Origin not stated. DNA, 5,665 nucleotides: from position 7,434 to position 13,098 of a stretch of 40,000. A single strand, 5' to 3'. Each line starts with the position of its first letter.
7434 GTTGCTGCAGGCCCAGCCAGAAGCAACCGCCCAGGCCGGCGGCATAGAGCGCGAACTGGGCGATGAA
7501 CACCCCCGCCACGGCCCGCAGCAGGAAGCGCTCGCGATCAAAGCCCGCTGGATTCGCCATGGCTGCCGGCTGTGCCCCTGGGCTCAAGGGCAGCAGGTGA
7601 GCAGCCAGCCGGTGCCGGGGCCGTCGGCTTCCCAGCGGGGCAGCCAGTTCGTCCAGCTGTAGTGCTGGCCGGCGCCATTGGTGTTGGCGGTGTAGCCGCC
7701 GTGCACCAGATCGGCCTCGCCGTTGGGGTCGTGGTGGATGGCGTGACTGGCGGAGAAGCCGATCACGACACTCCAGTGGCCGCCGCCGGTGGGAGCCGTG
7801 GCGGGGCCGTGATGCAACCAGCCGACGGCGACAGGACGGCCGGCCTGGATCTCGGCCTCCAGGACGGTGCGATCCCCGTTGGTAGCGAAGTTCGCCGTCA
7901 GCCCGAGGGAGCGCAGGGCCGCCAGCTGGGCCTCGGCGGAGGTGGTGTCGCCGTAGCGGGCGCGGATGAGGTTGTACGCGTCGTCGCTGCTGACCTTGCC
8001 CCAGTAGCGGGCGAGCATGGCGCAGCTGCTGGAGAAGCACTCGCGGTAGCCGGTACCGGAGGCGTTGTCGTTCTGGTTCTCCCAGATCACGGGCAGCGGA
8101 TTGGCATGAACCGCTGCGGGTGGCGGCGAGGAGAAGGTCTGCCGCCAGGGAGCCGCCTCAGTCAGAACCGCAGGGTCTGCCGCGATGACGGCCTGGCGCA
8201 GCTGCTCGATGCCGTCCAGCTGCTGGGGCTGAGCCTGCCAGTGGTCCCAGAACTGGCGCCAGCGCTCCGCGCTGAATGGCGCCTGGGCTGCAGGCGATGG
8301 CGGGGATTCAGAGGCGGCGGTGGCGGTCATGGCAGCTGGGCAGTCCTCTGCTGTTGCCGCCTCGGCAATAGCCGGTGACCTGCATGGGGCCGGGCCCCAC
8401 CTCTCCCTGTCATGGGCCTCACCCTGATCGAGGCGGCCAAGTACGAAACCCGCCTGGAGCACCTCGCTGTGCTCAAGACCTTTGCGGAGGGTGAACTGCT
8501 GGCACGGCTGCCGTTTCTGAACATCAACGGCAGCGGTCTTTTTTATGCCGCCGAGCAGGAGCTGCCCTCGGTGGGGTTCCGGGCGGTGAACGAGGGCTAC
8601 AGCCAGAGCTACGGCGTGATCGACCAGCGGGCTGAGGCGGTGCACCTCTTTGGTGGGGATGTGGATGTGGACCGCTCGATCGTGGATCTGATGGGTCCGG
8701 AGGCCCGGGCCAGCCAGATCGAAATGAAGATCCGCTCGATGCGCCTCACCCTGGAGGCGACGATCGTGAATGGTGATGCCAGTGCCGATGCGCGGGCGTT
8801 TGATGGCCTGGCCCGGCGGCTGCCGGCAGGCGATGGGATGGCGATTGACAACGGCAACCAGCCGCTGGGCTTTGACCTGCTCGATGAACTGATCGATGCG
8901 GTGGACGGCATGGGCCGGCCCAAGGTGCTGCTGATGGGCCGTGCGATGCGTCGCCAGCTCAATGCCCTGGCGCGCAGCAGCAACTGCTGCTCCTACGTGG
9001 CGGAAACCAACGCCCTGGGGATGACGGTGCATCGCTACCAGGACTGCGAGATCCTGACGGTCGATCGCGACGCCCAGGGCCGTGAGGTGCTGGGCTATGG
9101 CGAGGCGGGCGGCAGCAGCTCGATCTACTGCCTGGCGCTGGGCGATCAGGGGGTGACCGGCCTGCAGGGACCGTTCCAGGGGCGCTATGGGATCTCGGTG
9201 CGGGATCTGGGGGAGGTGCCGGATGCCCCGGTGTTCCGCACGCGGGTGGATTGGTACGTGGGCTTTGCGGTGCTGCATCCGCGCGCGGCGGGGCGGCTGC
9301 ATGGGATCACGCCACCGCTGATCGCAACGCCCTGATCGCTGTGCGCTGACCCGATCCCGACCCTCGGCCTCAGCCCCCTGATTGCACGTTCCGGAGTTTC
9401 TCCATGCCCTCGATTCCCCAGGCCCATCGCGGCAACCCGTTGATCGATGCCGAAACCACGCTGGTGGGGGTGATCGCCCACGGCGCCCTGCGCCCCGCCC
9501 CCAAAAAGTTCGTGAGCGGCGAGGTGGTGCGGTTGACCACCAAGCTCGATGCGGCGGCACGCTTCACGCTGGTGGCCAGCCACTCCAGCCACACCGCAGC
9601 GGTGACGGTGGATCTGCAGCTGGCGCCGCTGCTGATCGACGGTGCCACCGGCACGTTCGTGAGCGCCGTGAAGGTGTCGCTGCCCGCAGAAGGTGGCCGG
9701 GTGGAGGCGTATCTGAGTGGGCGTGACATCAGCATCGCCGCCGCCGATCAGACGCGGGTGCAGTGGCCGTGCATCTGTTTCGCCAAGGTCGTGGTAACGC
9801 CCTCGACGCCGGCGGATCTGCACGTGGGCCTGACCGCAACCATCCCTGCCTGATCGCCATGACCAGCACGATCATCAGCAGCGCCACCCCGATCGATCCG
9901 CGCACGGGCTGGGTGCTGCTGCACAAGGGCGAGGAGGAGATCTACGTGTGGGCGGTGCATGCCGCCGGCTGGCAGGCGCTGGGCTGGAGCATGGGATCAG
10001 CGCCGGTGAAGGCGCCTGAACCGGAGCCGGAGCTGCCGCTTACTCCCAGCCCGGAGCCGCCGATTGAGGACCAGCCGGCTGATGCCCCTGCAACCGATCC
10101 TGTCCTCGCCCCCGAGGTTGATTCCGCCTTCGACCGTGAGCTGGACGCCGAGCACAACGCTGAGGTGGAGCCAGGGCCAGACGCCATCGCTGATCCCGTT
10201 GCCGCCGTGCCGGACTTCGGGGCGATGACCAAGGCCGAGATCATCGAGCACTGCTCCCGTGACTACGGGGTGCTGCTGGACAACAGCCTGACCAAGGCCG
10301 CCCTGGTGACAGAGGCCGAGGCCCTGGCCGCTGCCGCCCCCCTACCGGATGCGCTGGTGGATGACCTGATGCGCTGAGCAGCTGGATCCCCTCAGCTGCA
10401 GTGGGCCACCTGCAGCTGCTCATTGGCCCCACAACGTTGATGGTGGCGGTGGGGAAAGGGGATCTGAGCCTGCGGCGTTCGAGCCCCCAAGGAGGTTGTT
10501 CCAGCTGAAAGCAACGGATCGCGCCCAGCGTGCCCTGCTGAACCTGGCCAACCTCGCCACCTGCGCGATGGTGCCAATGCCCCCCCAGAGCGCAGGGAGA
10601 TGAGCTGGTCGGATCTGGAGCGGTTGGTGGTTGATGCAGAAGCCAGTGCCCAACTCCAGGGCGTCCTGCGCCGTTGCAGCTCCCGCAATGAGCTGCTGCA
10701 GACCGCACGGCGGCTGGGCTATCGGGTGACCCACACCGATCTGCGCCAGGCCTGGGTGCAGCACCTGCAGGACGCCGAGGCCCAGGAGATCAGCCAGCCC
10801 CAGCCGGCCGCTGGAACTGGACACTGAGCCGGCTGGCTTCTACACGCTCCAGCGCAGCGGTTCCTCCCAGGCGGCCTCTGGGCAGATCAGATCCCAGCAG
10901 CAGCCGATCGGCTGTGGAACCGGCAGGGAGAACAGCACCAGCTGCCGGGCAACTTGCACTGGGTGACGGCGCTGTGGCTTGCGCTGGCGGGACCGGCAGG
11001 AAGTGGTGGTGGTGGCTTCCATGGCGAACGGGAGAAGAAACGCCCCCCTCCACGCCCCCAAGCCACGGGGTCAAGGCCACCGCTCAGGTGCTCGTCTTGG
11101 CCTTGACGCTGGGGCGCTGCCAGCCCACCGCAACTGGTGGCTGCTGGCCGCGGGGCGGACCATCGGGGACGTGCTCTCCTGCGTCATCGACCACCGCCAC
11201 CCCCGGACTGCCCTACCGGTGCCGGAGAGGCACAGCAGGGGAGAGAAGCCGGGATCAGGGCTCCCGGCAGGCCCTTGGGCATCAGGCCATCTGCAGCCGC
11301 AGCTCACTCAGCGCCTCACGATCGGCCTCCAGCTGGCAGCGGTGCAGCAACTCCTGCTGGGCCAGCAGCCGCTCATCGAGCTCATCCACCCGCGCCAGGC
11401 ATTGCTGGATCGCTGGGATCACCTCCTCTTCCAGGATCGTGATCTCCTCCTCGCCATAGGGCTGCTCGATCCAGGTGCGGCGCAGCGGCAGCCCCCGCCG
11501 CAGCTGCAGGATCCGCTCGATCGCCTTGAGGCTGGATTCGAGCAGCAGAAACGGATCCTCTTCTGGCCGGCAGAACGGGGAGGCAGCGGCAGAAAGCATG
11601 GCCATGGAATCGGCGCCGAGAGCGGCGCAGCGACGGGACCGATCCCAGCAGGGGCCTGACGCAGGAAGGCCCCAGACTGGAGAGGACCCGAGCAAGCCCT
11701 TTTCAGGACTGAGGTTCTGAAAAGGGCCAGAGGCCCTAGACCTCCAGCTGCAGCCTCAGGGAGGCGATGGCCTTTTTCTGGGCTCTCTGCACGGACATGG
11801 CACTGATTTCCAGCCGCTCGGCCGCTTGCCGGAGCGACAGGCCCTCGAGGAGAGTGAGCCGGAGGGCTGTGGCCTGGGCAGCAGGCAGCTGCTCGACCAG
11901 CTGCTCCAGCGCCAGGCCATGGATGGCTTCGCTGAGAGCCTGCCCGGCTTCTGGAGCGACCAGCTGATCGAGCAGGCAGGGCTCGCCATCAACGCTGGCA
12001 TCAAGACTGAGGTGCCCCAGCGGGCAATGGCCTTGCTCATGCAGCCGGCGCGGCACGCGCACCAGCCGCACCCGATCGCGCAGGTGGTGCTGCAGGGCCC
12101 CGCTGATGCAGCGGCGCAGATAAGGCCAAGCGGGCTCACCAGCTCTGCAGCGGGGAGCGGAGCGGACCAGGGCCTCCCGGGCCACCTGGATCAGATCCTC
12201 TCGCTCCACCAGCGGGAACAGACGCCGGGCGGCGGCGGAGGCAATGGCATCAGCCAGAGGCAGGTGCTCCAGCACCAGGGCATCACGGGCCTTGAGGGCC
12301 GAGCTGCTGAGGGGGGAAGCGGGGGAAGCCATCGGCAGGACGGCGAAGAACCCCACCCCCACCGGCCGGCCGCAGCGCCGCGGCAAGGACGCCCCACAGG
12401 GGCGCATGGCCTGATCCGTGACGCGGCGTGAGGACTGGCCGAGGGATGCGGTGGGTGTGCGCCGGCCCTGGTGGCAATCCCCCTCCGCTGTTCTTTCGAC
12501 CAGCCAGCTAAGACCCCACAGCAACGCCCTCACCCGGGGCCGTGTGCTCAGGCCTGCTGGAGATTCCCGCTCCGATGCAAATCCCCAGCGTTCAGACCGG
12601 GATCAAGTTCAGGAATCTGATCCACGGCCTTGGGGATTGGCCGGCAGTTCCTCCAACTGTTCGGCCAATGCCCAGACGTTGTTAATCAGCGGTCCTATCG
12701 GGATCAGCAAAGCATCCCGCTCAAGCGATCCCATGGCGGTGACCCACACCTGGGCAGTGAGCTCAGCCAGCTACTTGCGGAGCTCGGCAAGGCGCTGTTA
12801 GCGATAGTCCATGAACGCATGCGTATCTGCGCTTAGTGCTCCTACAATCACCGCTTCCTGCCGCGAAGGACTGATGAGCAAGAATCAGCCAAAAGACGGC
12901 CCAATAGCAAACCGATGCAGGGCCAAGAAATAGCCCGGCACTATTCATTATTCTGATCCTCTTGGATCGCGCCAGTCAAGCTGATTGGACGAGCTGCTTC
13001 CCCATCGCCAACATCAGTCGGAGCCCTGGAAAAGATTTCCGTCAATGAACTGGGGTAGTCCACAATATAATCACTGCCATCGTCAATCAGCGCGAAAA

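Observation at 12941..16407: Orphan BrxL in an operon with Phd-VapC and a 2-TM protein, with no other BREX genes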

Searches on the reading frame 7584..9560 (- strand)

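Call 25: search_protein_families(library=pfam, proteins=[window:7584-9560:-], max_evalue=0.001)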
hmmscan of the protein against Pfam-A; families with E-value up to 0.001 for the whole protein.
window:7584-9560:- (658 aa): 2 families
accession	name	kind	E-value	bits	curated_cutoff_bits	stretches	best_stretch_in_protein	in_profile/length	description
PF13529.12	Peptidase_C39_2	-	4e-08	34.4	24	1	490-613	2-143/143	Peptidase_C39 like family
PF12385.14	Peptidase_C70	-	3.1e-06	27.6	19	1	507-614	19-125/141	Papain-like cysteine protease AvrRpt2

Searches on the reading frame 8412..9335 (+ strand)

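Call 25: search_protein_families(library=pfam, proteins=[window:8412-9335:+], max_evalue=0.001)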
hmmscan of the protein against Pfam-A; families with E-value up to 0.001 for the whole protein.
window:8412-9335:+ (307 aa): 2 families
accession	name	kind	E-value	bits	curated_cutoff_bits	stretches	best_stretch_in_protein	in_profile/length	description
PF20911.3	GP7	-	1.2e-12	47.8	27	1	49-138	40-131/313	Major capsid protein GP7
PF17236.8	SU10_MCP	-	1.4e-05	25.2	24.1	1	99-210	105-220/292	SU10 major capsid protein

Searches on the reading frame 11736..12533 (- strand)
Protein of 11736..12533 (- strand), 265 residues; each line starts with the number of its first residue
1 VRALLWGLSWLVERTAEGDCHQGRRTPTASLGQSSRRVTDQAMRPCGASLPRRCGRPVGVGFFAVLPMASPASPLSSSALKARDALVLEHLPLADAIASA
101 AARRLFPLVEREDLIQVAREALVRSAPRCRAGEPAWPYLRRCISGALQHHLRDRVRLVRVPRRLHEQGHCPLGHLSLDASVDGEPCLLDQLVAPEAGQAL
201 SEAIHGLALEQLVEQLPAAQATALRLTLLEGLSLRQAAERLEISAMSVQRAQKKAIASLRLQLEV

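Call 4: search_protein_families(library=pfam, proteins=[window:11736-12533:-], max_evalue=0.01)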
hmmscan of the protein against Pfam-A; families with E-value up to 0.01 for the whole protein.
window:11736-12533:- (265 aa): 5 families
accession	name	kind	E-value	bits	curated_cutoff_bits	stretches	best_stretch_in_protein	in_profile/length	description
PF08281.18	Sigma70_r4_2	-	2.8e-08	33.7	25.7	1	208-255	3-50/54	Sigma-70, region 4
PF04545.22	Sigma70_r4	-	1.8e-07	31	24.1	1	214-260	3-49/50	Sigma-70, region 4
PF04542.20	Sigma70_r2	-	6.2e-07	29.6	24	1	96-156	8-70/71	Sigma-70 region 2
PF07638.17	Sigma70_ECF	-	0.00025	21.4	21.1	1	208-257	129-177/185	ECF sigma factor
PF13384.12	HTH_23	-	0.0058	16.9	24.6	0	221-253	8-39/50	Homeodomain-like domain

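Call 58: search_protein_families(library=ncbifam, proteins=[window:11736-12533:-], max_evalue=0.001)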
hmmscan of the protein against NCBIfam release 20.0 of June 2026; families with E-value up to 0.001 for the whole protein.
window:11736-12533:- (265 aa): 18 families
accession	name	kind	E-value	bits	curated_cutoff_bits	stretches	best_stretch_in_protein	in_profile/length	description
TIGR02937.1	sigma70-ECF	superfamily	1.8e-19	70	42.9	1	82-263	2-165/165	sigma-70 family RNA polymerase sigma factor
TIGR02980.1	SigBFG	subfamily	2.6e-17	63.3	234.35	2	81-167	3-88/227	SigB/SigF/SigG family RNA polymerase sigma factor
NF005514.0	PRK07122.1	subfamily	1.3e-15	57.3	372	2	77-173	36-130/264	RNA polymerase sigma factor SigF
NF005644.0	PRK07408.1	subfamily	1.6e-12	47.6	261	2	175-263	161-253/258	RNA polymerase sigma factor SigF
TIGR02941.1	Sigma_B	equivalog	1.3e-08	34.6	315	1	197-260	187-250/255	RNA polymerase sigma factor SigB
NF005413.0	PRK06986.1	subfamily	3.7e-07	30.2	201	0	81-164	13-98/241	RNA polymerase sigma factor FliA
TIGR02985.1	Sig70_bacteroi1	subfamily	8.3e-07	29.4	126.4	1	208-263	107-162/162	RNA polymerase sigma-70 factor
TIGR02984.1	Sig-70_plancto1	subfamily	2.3e-06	27.3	183.75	1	139-263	68-188/189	RNA polymerase sigma-70 factor, Planctomycetaceae-specific subfamily 1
TIGR02479.1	FliA_WhiG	subfamily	1.2e-05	25.2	189.6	0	208-263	168-223/224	FliA/WhiG family RNA polymerase sigma factor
NF009172.0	PRK12519.1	subfamily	6.4e-05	22.6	222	1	208-263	134-189/194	RNA polymerase sigma factor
TIGR02959.1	SigZ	equivalog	0.00011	22.1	168.65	1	208-263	93-148/170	RNA polymerase sigma factor SigZ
NF007230.0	PRK09648.1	subfamily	0.00012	21.9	209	1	206-263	132-189/195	RNA polymerase sigma factor ShbA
NF009191.0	PRK12539.1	subfamily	0.00026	20.6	171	1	206-249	122-165/185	sigma-70 family RNA polymerase sigma factor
NF006550.0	PRK09047.1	equivalog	0.00026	20.5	173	1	196-264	120-188/194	RNA polymerase sigma factor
TIGR02999.1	Sig-70_X6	subfamily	0.00028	20.8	126.15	1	208-263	128-182/183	ECF-type sigma factor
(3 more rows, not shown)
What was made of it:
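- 11736..12335 (-): Intact sigma-70-family (SigF-like) gene, a recurrent chromosomal neighbour downstream of BREX loci in relatives. Sigma70 region 2 and region 4 hits (calls 4, 58).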

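Call 71: search_protein_families(library=padloc, proteins=[window:11736-12533:-], max_evalue=0.00001)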
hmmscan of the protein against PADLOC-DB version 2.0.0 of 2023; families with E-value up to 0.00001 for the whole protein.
window:11736-12533:- (265 aa): 0 families

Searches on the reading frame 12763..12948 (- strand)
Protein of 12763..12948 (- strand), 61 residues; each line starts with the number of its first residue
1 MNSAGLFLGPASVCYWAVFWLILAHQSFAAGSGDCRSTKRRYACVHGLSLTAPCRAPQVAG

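Call 4: search_protein_families(library=pfam, proteins=[window:12763-12948:-], max_evalue=0.01)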
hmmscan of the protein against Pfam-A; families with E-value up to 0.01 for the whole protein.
window:12763-12948:- (61 aa): 0 families
